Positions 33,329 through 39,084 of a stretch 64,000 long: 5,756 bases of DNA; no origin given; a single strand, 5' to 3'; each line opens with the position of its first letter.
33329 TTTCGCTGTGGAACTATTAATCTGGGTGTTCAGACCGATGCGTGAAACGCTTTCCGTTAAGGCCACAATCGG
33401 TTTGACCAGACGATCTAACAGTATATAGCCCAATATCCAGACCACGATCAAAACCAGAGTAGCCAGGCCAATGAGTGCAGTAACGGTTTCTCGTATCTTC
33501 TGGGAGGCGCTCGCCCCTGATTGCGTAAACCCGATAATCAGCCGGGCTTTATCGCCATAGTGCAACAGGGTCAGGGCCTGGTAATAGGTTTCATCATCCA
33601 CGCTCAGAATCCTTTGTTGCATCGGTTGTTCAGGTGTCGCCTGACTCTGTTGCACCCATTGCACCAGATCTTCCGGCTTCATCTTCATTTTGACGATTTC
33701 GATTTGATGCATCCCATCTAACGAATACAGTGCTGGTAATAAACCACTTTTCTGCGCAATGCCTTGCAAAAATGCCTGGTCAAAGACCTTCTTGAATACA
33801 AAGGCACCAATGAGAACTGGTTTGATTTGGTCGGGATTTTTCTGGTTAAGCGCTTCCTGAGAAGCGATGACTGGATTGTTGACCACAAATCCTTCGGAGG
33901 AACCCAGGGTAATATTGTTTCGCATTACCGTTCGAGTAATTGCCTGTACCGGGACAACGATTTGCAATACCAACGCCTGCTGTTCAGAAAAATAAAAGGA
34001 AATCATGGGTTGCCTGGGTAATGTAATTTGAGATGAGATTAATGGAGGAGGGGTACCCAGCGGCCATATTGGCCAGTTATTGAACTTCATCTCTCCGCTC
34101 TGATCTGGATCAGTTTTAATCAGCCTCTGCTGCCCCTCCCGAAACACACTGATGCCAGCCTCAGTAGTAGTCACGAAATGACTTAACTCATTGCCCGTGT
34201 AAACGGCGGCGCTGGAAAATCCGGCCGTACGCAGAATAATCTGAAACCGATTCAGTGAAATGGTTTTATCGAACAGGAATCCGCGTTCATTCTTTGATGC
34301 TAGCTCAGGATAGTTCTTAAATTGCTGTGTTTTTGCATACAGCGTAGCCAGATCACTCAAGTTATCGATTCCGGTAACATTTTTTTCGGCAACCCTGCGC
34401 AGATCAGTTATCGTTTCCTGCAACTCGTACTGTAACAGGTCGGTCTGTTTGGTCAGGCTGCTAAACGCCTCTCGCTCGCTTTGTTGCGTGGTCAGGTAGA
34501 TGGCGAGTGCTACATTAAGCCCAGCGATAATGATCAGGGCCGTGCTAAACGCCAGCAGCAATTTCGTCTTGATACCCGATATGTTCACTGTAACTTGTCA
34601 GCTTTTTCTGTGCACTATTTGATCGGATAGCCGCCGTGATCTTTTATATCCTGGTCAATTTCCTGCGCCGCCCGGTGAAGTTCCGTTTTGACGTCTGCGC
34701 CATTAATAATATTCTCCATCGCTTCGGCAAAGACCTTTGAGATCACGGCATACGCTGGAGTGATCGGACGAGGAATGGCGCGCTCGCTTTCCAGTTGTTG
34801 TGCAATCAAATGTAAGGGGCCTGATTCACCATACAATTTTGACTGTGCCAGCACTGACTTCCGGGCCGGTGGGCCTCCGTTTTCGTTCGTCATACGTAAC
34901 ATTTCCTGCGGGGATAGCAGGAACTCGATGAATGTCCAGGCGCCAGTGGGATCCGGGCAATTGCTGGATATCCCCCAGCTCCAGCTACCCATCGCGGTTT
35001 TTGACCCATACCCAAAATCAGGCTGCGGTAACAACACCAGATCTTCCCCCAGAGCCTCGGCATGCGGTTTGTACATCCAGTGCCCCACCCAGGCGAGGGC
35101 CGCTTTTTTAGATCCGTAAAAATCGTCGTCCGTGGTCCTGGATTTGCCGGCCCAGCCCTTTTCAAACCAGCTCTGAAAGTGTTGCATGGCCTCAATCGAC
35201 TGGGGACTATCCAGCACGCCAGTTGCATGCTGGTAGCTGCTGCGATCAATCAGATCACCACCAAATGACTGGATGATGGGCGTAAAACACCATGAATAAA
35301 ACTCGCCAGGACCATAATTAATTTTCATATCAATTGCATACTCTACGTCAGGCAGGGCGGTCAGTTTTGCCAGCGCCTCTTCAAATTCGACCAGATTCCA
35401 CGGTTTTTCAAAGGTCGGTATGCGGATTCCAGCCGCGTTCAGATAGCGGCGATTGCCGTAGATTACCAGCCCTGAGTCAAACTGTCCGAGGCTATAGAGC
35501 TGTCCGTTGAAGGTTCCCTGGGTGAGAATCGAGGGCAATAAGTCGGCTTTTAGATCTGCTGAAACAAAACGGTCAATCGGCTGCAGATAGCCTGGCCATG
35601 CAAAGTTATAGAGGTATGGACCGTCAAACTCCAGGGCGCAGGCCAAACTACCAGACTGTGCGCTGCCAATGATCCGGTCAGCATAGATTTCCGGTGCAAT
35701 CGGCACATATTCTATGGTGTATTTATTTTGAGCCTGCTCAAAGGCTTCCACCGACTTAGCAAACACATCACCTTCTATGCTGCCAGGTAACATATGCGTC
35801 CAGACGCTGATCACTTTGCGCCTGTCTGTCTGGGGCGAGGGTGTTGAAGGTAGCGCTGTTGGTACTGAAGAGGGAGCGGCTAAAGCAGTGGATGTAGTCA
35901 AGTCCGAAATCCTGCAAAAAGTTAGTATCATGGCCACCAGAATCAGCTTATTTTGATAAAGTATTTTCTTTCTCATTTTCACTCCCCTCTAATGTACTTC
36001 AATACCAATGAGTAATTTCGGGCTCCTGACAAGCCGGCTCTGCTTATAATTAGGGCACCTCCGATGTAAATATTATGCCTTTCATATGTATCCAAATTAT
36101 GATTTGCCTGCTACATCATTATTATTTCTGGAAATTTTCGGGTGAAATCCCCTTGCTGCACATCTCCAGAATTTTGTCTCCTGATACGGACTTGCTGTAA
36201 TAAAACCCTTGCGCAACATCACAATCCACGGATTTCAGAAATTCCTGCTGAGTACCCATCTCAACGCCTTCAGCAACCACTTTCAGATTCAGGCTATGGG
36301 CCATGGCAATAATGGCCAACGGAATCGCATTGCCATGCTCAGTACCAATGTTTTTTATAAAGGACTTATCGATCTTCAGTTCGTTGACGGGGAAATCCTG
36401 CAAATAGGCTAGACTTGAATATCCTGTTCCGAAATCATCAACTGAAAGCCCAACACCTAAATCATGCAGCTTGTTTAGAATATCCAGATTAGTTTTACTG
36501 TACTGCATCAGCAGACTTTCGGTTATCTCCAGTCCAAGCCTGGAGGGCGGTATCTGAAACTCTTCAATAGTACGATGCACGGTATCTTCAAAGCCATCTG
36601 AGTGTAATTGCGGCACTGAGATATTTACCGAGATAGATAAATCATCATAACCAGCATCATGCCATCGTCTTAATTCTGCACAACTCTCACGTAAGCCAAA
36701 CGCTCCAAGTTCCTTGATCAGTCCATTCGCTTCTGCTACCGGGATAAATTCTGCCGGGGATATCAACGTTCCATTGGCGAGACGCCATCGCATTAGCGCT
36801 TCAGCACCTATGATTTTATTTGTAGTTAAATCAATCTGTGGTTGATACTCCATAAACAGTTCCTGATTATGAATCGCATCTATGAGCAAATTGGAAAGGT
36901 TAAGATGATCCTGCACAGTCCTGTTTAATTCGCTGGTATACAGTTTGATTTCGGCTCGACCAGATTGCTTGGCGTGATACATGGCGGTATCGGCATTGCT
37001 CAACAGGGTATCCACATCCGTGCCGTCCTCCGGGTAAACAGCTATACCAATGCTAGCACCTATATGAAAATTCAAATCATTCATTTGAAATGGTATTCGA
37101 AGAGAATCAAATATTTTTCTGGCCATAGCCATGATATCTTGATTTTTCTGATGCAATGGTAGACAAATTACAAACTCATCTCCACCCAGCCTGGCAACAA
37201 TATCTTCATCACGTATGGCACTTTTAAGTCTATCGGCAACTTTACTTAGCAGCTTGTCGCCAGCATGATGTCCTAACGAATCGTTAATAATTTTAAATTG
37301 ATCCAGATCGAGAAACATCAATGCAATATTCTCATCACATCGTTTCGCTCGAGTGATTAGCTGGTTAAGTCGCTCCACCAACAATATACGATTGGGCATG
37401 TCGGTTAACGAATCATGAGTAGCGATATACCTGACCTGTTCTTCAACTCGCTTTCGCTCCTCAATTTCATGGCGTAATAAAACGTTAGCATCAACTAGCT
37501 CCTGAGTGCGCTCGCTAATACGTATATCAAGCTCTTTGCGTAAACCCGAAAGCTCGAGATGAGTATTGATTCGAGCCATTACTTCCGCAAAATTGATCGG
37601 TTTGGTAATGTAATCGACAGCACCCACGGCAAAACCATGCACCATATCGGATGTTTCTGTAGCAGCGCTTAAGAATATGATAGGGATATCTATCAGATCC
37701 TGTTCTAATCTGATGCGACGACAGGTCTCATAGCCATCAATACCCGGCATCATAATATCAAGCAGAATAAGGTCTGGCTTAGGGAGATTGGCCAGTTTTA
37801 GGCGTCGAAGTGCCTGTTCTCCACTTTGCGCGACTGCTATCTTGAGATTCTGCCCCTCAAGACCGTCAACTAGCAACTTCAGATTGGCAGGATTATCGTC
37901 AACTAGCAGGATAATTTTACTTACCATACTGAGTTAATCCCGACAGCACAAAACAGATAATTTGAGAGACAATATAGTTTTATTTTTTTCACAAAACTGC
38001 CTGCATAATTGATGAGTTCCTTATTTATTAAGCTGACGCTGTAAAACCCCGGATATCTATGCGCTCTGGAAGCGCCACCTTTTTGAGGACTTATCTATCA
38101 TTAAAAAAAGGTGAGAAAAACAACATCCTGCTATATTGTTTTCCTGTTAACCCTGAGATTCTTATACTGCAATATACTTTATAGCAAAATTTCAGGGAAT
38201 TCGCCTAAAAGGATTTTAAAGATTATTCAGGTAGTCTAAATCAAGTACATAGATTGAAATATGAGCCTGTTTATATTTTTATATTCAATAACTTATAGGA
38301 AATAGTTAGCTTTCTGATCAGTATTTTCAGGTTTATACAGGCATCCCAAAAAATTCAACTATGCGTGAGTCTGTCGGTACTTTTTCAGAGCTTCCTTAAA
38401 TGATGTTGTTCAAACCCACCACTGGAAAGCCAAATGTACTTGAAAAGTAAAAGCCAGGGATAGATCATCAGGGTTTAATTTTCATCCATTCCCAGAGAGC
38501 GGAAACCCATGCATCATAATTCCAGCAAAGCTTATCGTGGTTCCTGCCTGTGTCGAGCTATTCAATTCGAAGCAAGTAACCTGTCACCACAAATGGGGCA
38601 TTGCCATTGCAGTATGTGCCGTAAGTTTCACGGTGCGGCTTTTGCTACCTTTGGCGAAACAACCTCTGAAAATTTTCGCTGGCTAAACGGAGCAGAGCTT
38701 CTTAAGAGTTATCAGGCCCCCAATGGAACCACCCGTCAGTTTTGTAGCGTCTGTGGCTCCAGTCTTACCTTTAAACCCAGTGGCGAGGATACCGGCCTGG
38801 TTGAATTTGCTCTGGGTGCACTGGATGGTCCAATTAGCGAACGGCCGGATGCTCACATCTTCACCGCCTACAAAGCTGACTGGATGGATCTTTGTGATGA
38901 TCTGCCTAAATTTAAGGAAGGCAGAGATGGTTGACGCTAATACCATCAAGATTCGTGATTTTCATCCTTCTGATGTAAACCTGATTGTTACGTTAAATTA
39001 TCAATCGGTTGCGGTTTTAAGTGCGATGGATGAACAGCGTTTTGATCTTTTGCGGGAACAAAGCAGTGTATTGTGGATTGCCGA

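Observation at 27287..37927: Tandemly duplicated orphan solute-binding lipoprotein + hybrid histidine kinase pairs, downstream of a REC-GGDEF-EAL regulator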

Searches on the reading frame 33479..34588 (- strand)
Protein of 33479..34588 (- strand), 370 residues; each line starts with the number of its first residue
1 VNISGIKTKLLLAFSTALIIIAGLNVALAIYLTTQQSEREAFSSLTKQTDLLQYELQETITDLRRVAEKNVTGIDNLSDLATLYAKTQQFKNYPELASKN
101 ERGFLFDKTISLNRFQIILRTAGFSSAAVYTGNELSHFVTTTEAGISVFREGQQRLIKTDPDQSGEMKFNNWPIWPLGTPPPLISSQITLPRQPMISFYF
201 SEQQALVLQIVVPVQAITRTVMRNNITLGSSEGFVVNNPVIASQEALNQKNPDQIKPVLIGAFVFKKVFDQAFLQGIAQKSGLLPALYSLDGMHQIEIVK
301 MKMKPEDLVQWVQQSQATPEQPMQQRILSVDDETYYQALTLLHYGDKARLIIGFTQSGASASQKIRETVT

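Call 26: find_homologous_proteins(query=window:33482-34507:-, max_evalue=0.001)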
Query seq(342 aa) (342 aa): 4 proteins with E <= 0.001 among 4685 candidates.
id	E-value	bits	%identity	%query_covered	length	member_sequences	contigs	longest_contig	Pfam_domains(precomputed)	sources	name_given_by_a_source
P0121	1.2e-111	391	62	86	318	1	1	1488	-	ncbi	ncbi:MAG: hypothetical protein P8183_21400, partial [Anaerolineae bacterium]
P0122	8.8e-107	375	60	87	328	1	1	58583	-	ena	-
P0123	2.6e-105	370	57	90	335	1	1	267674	-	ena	-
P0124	1.0e-79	286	62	67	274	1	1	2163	-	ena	-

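Call 38: search_protein_families(library=pfam, proteins=[window:33479-34588:-], max_evalue=10)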
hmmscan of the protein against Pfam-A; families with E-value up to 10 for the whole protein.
window:33479-34588:- (370 aa): 2 families
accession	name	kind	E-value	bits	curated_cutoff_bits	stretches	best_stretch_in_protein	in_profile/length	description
PF24769.1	At2g29880_C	-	0.16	12.8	26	1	327-343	8-24/47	At2g29880 C-terminal domain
PF05365.17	UCR_UQCRX_QCR9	-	0.18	12.1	27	1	258-273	18-33/53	Ubiquinol-cytochrome C reductase, UQCRX/QCR9 like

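Call 40: predict_structure(alignment_id=A2)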
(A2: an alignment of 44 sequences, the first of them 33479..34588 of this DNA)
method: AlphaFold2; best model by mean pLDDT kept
length: 370 residues; sequences in the alignment: 44
mean_pLDDT: 87.6   pTM: 0.83
mean pLDDT of the five models: 87.6, 86.4, 86.3, 86.3, 85.6
residues with pLDDT >= 90: 202; 70-90: 143; 50-70: 17; < 50: 8
segments of 3 or more residues with pLDDT < 50: 1-3, 224-228
pLDDT, mean of each block of 10 residues (from residue 1): 67 90 86 86 92 93 95 93 93 85 91 93 95 97 93 89 84 91 94 94 89 93 55 83 87 81 96 92 92 87 85 75 83 89 87 90 75
secondary structure, 60 per line:
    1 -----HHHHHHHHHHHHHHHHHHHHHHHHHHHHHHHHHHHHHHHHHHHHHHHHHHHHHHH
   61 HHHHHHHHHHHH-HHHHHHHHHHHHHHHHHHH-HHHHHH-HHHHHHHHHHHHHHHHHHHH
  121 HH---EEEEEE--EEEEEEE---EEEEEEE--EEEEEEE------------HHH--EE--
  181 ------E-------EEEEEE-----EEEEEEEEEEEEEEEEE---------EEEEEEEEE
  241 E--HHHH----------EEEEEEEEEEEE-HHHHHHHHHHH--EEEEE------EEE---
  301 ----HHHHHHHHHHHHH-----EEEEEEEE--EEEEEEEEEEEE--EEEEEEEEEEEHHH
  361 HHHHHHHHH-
elements in order: H6-72 H74-92 H94-99 H101-122 E126-131 E134-140 E144-150 E153-159 E195-200 E206-222 E232-241 H244-247 E258-269 H271-281 E284-288 E295-297 H305-317 E323-330 E333-344 E347-357 H358-369

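Call 44: fold_search(model_id=the predicted structure, library=pdb)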
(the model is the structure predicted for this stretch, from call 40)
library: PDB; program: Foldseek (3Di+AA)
matches with E <= 10: 1089; with E <= 0.001: 35
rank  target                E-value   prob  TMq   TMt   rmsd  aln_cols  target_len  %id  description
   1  9heh                  2.9e-06  1.00  0.30  0.37  11.6       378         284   13  Structure of the ligand binding domain of the chemoreceptor MkcA (DSOMK10_RS0100305) of Dickeya solani MK10 in complex w (released 2025-08-06)
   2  3lic                  1.5e-05  1.00  0.32  0.42  14.5       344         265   13  Crystal Structure of the extracellular domain of the putative histidine kinase soHK1S-Z6 (released 2010-05-05)
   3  3lid_A                2.5e-05  1.00  0.39  0.50  11.7       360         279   12  Crystal Structure of the extracellular domain of the putative histidine kinase vpHK1S-Z8 (released 2010-05-05)
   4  6iop_A                2.7e-05  1.00  0.36  0.51   9.8       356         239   10  The ligand binding domain of Mlp24 (released 2019-03-20)
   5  2p7j_A                2.7e-05  1.00  0.37  0.48  11.4       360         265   12  Crystal structure of the domain of putative sensory box/GGDEF family protein from Vibrio parahaemolyticus (released 2007-05-01)
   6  3lid_B                2.9e-05  1.00  0.32  0.41  12.6       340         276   13  Crystal Structure of the extracellular domain of the putative histidine kinase vpHK1S-Z8 (released 2010-05-05)
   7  2p7j_B                3.3e-05  1.00  0.37  0.47  12.1       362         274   12  Crystal structure of the domain of putative sensory box/GGDEF family protein from Vibrio parahaemolyticus (released 2007-05-01)
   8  6ioq                  1.0e-04  1.00  0.27  0.39  11.7       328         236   14  The ligand binding domain of Mlp24 with glycine (released 2019-03-06)
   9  6ios                  1.2e-04  1.00  0.35  0.51  10.0       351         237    9  The ligand binding domain of Mlp24 with proline (released 2019-03-06)
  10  3lie_B                1.3e-04  1.00  0.29  0.39  12.3       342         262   12  Crystal Structure of the extracellular domain of the putative histidine kinase vpHK1S-Z8 (released 2010-05-05)
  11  6iot_B                1.6e-04  1.00  0.32  0.45  11.5       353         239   12  The ligand binding domain of Mlp24 with arginine (released 2019-03-20)
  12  6d8v                  1.8e-04  1.00  0.33  0.42  10.5       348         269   11  Methyl-accepting Chemotaxis protein X (released 2019-04-17)
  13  6iot_D                1.8e-04  1.00  0.27  0.39  13.0       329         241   13  The ligand binding domain of Mlp24 with arginine (released 2019-03-20)
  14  6iop_B                2.0e-04  1.00  0.34  0.48  11.3       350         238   12  The ligand binding domain of Mlp24 (released 2019-03-20)
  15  6iou_A                2.0e-04  1.00  0.27  0.39  11.2       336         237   11  The ligand binding domain of Mlp24 with serine (released 2019-03-06)
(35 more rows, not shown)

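Call 75: search_protein_representatives(protein=window:33524-34498:-)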
Query: 325 residues. Proteins with E-value up to 0.001 (for the whole library): 47; up to 1e-10: 41; up to 1e-30: 13. The best 47 are listed.
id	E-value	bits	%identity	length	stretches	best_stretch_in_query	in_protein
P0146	5.9e-112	390.1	57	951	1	1-325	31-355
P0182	5.7e-101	354.1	54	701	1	1-324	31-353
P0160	1.9e-80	286.8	48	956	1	1-324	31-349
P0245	5.5e-44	167.0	32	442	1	1-323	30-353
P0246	8.7e-41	156.5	60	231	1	2-138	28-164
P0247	2.6e-40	154.9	33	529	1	1-324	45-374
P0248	1.2e-36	143.0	36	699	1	1-323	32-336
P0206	2.8e-35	138.5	35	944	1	1-268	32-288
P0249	3.7e-35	138.0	34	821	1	1-316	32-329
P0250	1.6e-34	136.0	31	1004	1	1-323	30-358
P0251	1.7e-34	135.8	31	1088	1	1-325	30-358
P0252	4.5e-33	131.2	33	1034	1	1-322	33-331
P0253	7.2e-33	130.5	36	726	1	2-313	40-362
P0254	1.2e-30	123.3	36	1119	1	1-265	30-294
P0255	3.1e-30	121.9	32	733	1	1-266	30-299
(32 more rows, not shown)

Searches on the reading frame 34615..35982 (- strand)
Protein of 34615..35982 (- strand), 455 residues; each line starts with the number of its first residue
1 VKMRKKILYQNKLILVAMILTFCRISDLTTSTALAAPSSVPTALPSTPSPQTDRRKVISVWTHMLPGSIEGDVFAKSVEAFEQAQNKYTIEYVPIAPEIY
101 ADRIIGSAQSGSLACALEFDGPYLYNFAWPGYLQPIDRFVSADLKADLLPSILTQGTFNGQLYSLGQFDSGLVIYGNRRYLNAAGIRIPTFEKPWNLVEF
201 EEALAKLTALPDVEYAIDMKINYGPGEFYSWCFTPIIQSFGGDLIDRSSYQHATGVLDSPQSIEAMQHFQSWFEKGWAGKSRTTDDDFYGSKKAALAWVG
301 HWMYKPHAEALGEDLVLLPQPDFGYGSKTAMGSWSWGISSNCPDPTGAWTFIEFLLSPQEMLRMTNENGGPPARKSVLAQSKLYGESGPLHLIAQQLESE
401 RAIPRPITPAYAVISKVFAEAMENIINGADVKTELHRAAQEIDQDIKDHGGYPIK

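Call 3: search_protein_families(library=pfam, proteins=[window:34615-35982:-], max_evalue=0.01)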
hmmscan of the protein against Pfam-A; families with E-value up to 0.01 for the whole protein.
window:34615-35982:- (455 aa): 2 families
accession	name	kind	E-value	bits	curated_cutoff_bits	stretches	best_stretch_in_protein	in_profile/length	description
PF13416.11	SBP_bac_8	-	1.3e-23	84.6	27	1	77-379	2-267/279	Bacterial extracellular solute-binding protein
PF01547.30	SBP_bac_1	-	2.5e-20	74.1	26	1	71-360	7-305/307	Bacterial extracellular solute-binding protein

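Call 4: search_protein_families(library=ncbifam, proteins=[window:34615-35982:-], max_evalue=0.01)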
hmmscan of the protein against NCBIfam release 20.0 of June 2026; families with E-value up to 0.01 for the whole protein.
window:34615-35982:- (455 aa): 0 families

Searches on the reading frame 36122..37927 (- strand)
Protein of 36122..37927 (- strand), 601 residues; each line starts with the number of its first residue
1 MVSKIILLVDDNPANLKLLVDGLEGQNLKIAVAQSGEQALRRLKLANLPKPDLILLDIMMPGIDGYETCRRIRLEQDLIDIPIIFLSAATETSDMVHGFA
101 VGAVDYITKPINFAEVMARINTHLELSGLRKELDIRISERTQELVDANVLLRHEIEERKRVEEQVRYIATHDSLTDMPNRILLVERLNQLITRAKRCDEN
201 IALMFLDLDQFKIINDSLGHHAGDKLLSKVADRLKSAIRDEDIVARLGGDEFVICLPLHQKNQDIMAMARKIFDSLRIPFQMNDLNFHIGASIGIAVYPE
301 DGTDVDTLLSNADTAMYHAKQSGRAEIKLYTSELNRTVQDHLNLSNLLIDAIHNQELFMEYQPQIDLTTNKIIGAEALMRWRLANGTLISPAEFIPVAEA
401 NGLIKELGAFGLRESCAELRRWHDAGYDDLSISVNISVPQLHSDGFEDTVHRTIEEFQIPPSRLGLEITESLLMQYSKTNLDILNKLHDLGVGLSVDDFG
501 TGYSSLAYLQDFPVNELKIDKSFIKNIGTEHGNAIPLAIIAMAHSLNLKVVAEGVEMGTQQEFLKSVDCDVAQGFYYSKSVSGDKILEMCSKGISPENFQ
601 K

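Call 3: search_protein_families(library=pfam, proteins=[window:36122-37927:-], max_evalue=0.01)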
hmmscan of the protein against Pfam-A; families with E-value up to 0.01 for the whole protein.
window:36122-37927:- (601 aa): 3 families
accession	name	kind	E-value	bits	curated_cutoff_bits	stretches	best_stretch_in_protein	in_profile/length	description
PF00563.25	EAL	-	7.5e-72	241.9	31.3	1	349-579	5-235/236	EAL domain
PF00990.26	GGDEF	-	6.6e-53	179.2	23.8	1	169-324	1-159/161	Diguanylate cyclase, GGDEF domain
PF00072.30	Response_reg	-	1.3e-28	99.8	30.2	1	6-120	1-110/111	Response regulator receiver domain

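Call 4: search_protein_families(library=ncbifam, proteins=[window:36122-37927:-], max_evalue=0.01)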
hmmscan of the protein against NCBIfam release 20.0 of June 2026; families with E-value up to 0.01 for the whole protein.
window:36122-37927:- (601 aa): 119 families (the best 25 are shown)
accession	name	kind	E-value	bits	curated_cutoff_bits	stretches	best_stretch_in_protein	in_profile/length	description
NF045675.1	PhdiestaseDibA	equivalog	4.1e-132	441.6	980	1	154-585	188-620/623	phosphodiesterase DibA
NF007474.0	PRK10060.1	equivalog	8.6e-112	374.5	782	1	154-585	222-649/663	cyclic di-GMP phosphodiesterase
NF052458.1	PhdiestGepA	equivalog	1e-107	361.4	1200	1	163-582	419-833/840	phosphodiesterase GepA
NF008467.0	PRK11359.1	equivalog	4.1e-104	349.2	857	1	155-586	362-788/800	oxygen-sensing cyclic-di-GMP phosphodiesterase DosP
NF053781.1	cdiGMPphdstlr2612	equivalog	4.8e-103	345.8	1600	1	154-586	825-1261/1268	Tlr1612 family c-di-GMP phosphodiesterase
NF008807.1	PRK11829.1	equivalog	4.5e-82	276.2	733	1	165-582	238-654/670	biofilm formation regulator HmsP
NF007298.0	PRK09776.1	equivalog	8.8e-76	255.7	1135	1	148-592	663-1108/1111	diguanylate cyclase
NF007135.0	PRK09581.1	equivalog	7.5e-72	242.6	474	2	158-327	282-452/457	PleD family two-component system response regulator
NF052596.1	RR_EAL_PvrR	equivalog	1.7e-58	198.1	580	2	339-589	137-388/398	response regulator cyclic di-GMP phosphodiesterase PvrR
NF007423.1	PRK09966.1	equivalog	1.3e-51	175.7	325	1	146-320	213-390/390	diguanylate cyclase DgcN/YfiN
NF007839.0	PRK10551.1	equivalog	5.6e-47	160.5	461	1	348-595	268-515/518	cyclic di-GMP phosphodiesterase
TIGR00254.1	GGDEF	domain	5.2e-46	156.4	37.4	1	168-328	4-165/168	diguanylate cyclase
NF038266.1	diguan_SiaD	equivalog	1.1e-42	146.2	290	1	161-325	86-250/252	biofilm regulation diguanylate cyclase SiaD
NF047654.1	DiguCycDgcRLepto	equivalog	4.3e-41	140.7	500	2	159-327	123-293/295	diguanylate cyclase DgcR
NF045673.1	c-di-GMPRcptLapD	equivalog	1.9e-39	135.5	1020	1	151-579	218-643/647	cyclic di-GMP receptor LapD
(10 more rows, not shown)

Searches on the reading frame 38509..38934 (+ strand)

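Call 9: search_protein_families(library=pfam, proteins=[window:38509-38934:+], max_evalue=0.001)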
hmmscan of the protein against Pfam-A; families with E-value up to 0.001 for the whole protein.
window:38509-38934:+ (141 aa): 1 family
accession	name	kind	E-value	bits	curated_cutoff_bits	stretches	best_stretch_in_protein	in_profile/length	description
PF04828.22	GFA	-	6.9e-24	84.6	24.3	1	9-119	2-113/115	Glutathione-dependent formaldehyde-activating enzyme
